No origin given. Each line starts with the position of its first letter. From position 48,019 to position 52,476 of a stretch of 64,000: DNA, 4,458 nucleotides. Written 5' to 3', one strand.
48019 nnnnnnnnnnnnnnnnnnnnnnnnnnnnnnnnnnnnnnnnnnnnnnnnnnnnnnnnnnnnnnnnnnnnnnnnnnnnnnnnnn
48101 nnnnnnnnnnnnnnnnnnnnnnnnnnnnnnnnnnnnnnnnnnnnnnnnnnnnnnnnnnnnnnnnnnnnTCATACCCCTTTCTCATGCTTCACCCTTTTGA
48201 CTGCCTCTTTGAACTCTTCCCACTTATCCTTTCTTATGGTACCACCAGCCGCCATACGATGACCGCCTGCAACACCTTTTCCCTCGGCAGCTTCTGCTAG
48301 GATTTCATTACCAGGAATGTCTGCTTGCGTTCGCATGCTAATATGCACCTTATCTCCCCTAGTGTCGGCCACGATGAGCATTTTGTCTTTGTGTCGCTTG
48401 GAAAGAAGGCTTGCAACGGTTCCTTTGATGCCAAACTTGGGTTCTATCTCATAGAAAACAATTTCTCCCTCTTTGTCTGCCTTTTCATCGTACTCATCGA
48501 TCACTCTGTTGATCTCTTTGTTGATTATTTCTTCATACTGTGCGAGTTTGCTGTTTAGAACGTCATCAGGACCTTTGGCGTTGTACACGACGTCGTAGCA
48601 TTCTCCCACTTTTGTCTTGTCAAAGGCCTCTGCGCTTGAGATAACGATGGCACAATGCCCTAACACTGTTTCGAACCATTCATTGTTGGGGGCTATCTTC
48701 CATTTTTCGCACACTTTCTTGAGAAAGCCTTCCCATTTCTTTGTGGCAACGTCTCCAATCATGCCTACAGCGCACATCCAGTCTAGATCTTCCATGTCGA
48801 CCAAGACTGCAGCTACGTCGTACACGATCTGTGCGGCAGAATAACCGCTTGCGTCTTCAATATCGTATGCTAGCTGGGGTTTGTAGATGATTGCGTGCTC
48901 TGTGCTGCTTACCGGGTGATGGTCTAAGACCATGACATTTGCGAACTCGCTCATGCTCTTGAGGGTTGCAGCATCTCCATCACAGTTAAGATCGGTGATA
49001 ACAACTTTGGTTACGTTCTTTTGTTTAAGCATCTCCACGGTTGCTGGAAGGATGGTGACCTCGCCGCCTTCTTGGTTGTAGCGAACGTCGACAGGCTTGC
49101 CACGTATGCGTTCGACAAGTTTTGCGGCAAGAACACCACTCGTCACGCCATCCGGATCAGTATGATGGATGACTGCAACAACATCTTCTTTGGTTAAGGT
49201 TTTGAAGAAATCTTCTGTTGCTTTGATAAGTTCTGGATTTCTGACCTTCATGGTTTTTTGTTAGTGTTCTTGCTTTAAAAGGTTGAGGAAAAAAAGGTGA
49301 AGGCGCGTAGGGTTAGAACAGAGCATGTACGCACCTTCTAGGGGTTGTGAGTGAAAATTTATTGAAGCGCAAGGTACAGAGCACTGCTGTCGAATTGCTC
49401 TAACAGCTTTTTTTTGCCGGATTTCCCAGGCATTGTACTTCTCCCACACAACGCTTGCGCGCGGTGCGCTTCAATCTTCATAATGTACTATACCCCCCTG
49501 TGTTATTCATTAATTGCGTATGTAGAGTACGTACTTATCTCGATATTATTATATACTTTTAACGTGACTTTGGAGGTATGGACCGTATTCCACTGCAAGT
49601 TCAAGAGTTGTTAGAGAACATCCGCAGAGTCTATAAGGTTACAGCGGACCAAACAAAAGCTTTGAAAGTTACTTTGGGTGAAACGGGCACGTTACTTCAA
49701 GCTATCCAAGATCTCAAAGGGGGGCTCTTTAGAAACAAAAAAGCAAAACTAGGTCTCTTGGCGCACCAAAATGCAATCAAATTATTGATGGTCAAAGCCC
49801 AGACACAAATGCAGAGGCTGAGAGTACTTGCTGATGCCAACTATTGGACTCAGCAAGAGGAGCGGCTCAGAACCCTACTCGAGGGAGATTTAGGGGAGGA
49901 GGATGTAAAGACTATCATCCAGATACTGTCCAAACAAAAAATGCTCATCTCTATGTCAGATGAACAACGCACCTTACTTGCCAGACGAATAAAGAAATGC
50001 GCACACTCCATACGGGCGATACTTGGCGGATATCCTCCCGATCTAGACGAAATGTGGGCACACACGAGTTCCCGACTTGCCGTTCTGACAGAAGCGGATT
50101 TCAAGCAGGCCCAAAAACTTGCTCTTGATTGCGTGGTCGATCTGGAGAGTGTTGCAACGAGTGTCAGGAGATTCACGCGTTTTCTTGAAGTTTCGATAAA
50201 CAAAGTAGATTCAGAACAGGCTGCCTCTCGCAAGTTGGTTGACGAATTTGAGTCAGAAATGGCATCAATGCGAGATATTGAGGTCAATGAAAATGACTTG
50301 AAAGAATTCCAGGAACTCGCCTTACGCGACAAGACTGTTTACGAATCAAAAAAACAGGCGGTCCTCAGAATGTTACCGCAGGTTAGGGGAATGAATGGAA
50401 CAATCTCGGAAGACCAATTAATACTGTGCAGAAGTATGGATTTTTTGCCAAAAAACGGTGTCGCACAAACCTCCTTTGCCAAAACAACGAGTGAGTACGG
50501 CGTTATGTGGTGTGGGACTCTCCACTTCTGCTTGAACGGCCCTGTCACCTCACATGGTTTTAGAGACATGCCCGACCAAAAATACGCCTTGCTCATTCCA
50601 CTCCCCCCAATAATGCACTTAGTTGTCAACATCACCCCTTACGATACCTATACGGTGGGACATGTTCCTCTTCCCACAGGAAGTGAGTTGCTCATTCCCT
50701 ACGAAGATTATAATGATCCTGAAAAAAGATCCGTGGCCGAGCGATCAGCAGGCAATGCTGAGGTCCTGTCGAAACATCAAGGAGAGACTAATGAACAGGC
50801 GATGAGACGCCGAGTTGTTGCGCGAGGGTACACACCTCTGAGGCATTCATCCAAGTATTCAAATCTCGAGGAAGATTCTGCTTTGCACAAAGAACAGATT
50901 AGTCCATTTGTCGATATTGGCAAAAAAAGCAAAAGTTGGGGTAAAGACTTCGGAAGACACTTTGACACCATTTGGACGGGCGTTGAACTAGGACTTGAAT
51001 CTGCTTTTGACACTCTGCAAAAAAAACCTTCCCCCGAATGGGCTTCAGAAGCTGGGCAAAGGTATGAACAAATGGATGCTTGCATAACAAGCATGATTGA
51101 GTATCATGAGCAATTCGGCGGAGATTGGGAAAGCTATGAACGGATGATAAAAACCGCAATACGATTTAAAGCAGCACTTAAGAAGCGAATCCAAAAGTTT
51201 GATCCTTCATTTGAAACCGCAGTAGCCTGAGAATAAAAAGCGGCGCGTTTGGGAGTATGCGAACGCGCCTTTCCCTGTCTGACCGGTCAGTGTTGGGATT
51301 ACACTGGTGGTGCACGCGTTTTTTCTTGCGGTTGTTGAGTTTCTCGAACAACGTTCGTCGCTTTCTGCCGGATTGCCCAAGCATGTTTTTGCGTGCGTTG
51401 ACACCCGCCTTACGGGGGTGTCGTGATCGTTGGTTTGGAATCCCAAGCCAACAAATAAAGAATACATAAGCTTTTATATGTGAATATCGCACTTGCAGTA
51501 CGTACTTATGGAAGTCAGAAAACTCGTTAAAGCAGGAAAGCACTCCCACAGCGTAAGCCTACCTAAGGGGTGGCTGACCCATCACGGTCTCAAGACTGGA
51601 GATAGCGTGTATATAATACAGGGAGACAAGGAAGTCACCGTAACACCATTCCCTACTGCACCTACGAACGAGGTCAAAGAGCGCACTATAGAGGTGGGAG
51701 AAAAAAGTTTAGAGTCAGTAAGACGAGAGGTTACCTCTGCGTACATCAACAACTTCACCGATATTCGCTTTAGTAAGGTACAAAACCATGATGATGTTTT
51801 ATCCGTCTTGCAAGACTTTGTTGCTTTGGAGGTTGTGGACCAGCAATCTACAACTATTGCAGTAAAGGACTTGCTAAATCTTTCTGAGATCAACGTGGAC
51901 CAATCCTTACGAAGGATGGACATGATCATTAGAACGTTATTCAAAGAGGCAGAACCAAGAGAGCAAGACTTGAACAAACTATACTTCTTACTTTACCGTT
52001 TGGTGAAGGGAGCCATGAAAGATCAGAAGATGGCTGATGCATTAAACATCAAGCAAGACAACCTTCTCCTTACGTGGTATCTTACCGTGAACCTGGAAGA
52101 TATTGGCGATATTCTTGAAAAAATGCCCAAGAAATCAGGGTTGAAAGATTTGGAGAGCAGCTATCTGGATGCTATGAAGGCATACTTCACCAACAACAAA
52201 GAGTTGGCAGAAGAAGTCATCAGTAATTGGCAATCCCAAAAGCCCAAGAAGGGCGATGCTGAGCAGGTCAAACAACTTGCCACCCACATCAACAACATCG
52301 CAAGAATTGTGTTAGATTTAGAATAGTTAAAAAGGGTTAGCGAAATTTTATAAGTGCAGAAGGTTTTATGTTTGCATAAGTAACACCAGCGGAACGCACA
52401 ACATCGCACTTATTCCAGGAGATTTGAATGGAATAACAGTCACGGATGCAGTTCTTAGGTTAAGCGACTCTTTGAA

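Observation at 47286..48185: GAF-GGDEF diguanylate cyclase in an otherwise archaeal-looking genome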

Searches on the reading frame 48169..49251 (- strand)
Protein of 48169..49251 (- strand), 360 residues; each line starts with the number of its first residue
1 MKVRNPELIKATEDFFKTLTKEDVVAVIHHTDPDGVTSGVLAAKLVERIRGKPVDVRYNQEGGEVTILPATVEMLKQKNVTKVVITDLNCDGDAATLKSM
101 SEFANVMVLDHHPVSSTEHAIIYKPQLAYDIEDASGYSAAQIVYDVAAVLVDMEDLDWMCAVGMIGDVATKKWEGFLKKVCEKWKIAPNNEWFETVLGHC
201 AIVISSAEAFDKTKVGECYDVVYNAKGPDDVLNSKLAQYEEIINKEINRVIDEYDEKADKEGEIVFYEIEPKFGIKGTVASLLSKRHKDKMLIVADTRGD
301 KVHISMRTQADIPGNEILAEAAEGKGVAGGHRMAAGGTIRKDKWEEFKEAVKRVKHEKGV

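Call 3: search_protein_families(library=pfam, proteins=[window:48169-49251:-], max_evalue=0.01)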
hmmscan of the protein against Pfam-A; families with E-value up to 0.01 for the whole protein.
window:48169-49251:- (360 aa): 2 families
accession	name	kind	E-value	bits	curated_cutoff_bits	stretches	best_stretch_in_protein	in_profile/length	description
PF02272.25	DHHA1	-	3.1e-11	44.1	25.9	1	275-354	17-99/102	DHHA1 domain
PF01368.27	DHH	-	1.2e-07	32.5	28.1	1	25-148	2-103/125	DHH family, N-terminal domain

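Call 30: search_solved_structures(query=window:48169-49251:-, max_evalue=0.01, show_alignments=2)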
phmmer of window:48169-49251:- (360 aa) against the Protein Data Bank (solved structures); distinct sequences matched with E-value up to 0.01: 7.
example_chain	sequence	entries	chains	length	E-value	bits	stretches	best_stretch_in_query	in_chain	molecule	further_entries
6tvv_A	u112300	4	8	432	5.7e-10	42.1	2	264-354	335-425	MjaRecJ | nuclease RecJ2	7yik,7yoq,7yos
7ykv_A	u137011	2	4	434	9.3e-10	41.4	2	264-354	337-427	archaeal nuclease RecJ2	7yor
5ghr_A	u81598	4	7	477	2.6e-07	33.3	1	24-169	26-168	SsDNA-specific exonuclease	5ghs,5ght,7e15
5x4h_A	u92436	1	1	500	9.6e-07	31.5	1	24-169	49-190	Uncharacterized protein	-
5x4i_A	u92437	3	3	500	4.3e-06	29.3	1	24-169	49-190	Uncharacterized protein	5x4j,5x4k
7bhi_A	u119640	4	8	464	0.00049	22.6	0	17-169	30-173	Conserved protein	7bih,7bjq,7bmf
3g98_A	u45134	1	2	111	0.0036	19.7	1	265-355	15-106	Alanyl-tRNA synthetase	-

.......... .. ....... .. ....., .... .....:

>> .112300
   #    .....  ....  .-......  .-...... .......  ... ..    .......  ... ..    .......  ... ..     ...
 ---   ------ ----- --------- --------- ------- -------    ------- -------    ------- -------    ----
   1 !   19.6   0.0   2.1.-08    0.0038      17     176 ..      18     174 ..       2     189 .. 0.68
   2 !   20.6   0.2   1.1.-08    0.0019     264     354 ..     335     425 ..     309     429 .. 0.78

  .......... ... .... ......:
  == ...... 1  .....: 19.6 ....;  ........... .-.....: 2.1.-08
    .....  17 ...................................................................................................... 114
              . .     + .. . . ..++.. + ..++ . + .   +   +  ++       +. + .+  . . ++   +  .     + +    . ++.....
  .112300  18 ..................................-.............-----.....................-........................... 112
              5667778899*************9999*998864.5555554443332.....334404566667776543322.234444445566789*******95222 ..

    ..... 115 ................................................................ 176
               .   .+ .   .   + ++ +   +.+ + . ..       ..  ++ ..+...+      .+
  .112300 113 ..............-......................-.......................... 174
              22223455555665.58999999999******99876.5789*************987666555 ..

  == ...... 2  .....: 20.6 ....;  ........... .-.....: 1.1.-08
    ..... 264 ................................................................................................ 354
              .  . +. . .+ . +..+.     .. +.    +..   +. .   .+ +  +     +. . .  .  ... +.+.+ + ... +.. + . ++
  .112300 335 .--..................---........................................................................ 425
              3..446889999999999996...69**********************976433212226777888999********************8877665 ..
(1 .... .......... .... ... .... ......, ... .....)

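Call 31: search_protein_families(library=ncbifam, proteins=[window:48169-49251:-], max_evalue=0.01)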
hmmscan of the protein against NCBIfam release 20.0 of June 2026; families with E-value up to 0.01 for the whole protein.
window:48169-49251:- (360 aa): 5 families
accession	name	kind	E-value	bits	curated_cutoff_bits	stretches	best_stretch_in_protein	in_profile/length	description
NF053576.1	RecJ_archaeal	equivalog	3.6e-30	105.2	360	2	17-175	6-159/452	RecJ family nuclease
NF040701.1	RecJ_Meth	equivalog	5.7e-15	55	550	1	21-177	6-155/449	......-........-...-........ exonuclease RecJ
TIGR00644.1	recJ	equivalog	1.2e-14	53.5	396.9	2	233-353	302-420/546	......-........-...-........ exonuclease RecJ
NF053575.1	GAN_nuclease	exception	7.1e-11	41.4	850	1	22-169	24-168/467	GINS-associated RecJ family nuclease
NF008290.0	PRK11070.1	equivalog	7.6e-06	24.7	900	1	230-354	323-452/577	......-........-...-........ exonuclease RecJ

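Call 52: find_related_loci(query=A2, collection=metagenome_contigs, flank=6000)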
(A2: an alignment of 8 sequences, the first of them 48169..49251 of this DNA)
Query A2 (360 aa) in metagenome_contigs; peptide patterns used: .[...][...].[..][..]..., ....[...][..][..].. (x = any residue, [..] = any of these).
600 stretches matched a pattern (row limit reached: there are more); 18 encode a relative of the query (tblastn E <= 1e-3); 18 distinct loci.
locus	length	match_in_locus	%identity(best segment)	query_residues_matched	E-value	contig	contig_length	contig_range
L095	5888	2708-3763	39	4-349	7e-80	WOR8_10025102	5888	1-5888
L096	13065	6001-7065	35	2-351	4e-69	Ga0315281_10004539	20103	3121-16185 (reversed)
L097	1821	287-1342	35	5-351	2e-66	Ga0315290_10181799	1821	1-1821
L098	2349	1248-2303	35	5-351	3e-65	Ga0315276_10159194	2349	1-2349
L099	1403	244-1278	31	9-349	4e-65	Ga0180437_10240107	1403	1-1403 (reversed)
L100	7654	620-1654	34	8-351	1e-57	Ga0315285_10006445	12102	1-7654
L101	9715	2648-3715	28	1-354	1e-52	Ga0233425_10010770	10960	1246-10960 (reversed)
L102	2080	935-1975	33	8-351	4e-49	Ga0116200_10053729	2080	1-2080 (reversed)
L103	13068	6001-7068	29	1-357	2e-43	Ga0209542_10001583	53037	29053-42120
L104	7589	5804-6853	26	7-351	1e-43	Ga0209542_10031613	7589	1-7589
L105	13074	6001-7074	28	1-351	3e-41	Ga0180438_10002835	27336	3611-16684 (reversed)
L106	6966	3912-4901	27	14-348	6e-34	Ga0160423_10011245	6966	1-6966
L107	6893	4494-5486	25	15-351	8e-27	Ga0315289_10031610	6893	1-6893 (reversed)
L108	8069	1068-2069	25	2-352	1e-24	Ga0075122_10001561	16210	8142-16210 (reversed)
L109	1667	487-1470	25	9-354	4e-23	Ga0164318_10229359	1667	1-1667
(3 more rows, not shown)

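Call 72: find_homologous_proteins(query=window:48169-49251:-, max_evalue=0.00001)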
Query window:48169-49251:- (360 aa): 10 proteins with E <= 0.00001 among 6020 candidates.
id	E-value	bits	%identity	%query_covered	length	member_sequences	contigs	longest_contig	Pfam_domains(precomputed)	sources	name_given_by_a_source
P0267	1.5e-236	802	100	100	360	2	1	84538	PF01368.28,PF02272.25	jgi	-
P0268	3.9e-212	722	89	100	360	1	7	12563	PF01368.28,PF02272.25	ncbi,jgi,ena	-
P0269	2.5e-82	295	41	98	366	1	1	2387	PF01368.28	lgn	-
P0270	1.7e-80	289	40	98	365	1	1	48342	PF01368.28,PF02272.25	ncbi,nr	ncbi:hypothetical protein GF343_00685 [Candidatus Woesearchaeota archaeon]|nr:hypothetical protein [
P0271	1.6e-78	282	41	96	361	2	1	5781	PF01368.28,PF02272.25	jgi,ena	-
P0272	4.1e-78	281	40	98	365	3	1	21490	PF01368.28,PF02272.25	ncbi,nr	ncbi:DHH family phosphoesterase [Candidatus Woesearchaeota archaeon]|nr:DHH family phosphoesterase [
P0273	6.4e-72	261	40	94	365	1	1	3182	PF01368.28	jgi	jgi:single-stranded DNA-specific DHH superfamily exonuclease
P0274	1.0e-70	257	39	98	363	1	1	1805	PF01368.28,PF02272.25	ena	-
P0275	1.8e-68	249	38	94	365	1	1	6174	PF01368.28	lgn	-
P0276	3.0e-58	216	36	94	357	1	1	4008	PF01368.28,PF02272.25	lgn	-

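Call 82: predict_structure(alignment_id=A3)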
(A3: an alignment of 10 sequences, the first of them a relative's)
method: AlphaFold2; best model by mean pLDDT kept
length: 360 residues; sequences in the alignment: 10
mean_pLDDT: 90.4   pTM: 0.85
mean pLDDT of the five models: 90.4, 89.2, 88.8, 88.7, 88.3
residues with pLDDT >= 90: 234; 70-90: 120; 50-70: 6; < 50: 0
segments of 3 or more residues with pLDDT < 50: none
pLDDT, mean of each block of 10 residues (from residue 1): 91 97 96 94 98 92 72 95 92 83 94 77 90 83 96 97 91 92 89 93 92 83 97 94 94 87 90 90 88 92 91 89 88 87 96 86
secondary structure, 60 per line:
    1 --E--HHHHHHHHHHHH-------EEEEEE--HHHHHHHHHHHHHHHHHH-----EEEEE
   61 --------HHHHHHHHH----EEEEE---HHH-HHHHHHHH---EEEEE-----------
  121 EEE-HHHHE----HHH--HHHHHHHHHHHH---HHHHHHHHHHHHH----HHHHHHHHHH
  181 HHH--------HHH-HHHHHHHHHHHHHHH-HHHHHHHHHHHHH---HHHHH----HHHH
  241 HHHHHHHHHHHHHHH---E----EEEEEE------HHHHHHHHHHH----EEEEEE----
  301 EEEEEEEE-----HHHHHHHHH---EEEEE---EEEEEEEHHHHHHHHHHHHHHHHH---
elements in order: H6-17 E25-30 H33-50 E56-60 H69-77 E82-86 H94-101 E105-109 E121-123 H125-128 H139-150 H154-166 H171-183 H196-210 H212-224 H228-232 H237-255 E264-269 H276-286 E291-296 E301-308 H314-322 E326-330 E334-340 H341-357

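Call 85: fold_search(model_id=the predicted structure, library=pdb)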
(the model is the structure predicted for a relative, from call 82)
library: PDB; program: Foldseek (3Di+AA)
matches with E <= 10: 1304; with E <= 0.001: 75
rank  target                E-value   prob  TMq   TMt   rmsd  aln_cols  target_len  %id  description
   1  7yik_B                2.7e-17  1.00  0.70  0.60   7.5       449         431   19  The structure of archaeal nuclease RecJ2 from Methanocaldococcus jannaschii (released 2023-07-19)
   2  7ykv_B                2.9e-17  1.00  0.70  0.59   7.6       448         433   18  The structure of archaeal nuclease RecJ2 from Methanocaldococcus jannaschii (released 2023-07-26)
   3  8a8k_A                3.1e-17  1.00  0.71  0.79   3.8       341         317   18  PAP phosphatase from Methanothermococcus thermolithotrophicus refined to 3.1 A (released 2023-04-26)
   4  7ykv_A                6.2e-17  1.00  0.65  0.56   7.9       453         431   19  The structure of archaeal nuclease RecJ2 from Methanocaldococcus jannaschii (released 2023-07-26)
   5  8a8k_B                7.7e-17  1.00  0.70  0.78   3.9       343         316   18  PAP phosphatase from Methanothermococcus thermolithotrophicus refined to 3.1 A (released 2023-04-26)
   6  7bih_B                9.0e-17  1.00  0.70  0.58   7.3       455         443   16  Crystal structure of RecJ-Cdc45 from Methanothermobacter Thermoautotrophicus in the closed state. (released 2022-07-27)
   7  7bhi_A                1.7e-16  1.00  0.69  0.58   7.7       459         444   16  Crystal structure of RecJ-Cdc45 from Methanothermobacter Thermoautotrophicus (released 2022-07-20)
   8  7bhi_B                1.8e-16  1.00  0.69  0.58   7.7       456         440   16  Crystal structure of RecJ-Cdc45 from Methanothermobacter Thermoautotrophicus (released 2022-07-20)
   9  5x4j                  2.5e-16  1.00  0.69  0.55   5.6       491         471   15  The crystal structure of Pyrococcus furiosus RecJ (Zn-soaking) (released 2018-02-14)
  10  6tvv_A                2.9e-16  1.00  0.65  0.56   7.9       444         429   19  Crystal structure of 3'-5' RecJ exonuclease from M. Jannaschii (released 2021-01-27)
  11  5x4h                  3.8e-16  1.00  0.67  0.53   7.7       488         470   16  The crystal structure of Pyrococcus furiosus RecJ (wild-type) (released 2018-02-14)
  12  5x4i                  4.4e-16  1.00  0.65  0.52   7.7       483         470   16  Pyrococcus furiosus RecJ (D83A, Mn-soaking) (released 2018-02-14)
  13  7bjq_A                4.7e-16  1.00  0.72  0.60   5.2       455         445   16  Crystal structure of RecJCdc45 from Methanothermobacter thermoautotroficus in complex with ssDNA (released 2022-07-27)
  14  6tvv_B                5.5e-16  1.00  0.66  0.57   7.9       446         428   20  Crystal structure of 3'-5' RecJ exonuclease from M. Jannaschii (released 2021-01-27)
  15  7yor_A                6.1e-16  1.00  0.63  0.54   8.4       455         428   18  Recj2 and dCMP complex from Methanocaldococcus jannaschii (released 2023-08-02)
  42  5xt3_A                4.4e-10  1.00  0.46  0.49   8.9       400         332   14  The catalytic domain of GdpP with c-di-GMP (released 2018-01-31)
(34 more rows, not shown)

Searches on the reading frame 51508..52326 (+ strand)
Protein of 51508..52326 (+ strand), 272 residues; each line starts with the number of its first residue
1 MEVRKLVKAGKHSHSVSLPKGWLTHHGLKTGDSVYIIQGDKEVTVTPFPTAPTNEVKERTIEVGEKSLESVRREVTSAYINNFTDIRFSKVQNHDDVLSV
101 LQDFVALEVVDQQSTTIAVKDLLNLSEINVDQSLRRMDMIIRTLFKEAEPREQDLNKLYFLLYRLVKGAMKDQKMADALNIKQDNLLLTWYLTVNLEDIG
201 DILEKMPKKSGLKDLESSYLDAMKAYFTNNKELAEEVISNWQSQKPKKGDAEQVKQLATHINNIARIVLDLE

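Call 8: search_protein_families(library=pfam, proteins=[window:51508-52326:+], max_evalue=0.001)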
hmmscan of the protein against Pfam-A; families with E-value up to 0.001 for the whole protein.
window:51508-52326:+ (272 aa): 2 families
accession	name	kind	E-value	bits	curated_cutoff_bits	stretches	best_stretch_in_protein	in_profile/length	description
PF04014.23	MazE_antitoxin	-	3.1e-06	27.5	24.7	1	16-47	10-42/48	Antidote-toxin recognition MazE, bacterial antitoxin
PF01895.24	PhoU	-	5.7e-05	23.9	23.5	0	142-205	24-84/89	PhoU domain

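Call 31: search_protein_families(library=ncbifam, proteins=[window:51508-52326:+], max_evalue=0.01)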
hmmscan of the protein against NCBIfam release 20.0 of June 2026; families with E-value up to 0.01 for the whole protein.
window:51508-52326:+ (272 aa): 1 family
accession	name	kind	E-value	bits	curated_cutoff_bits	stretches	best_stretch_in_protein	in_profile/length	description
TIGR02609.1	doc_partner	hypoth_equivalog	2.4e-05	24.6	55.9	1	5-50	2-46/74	putative addiction module antidote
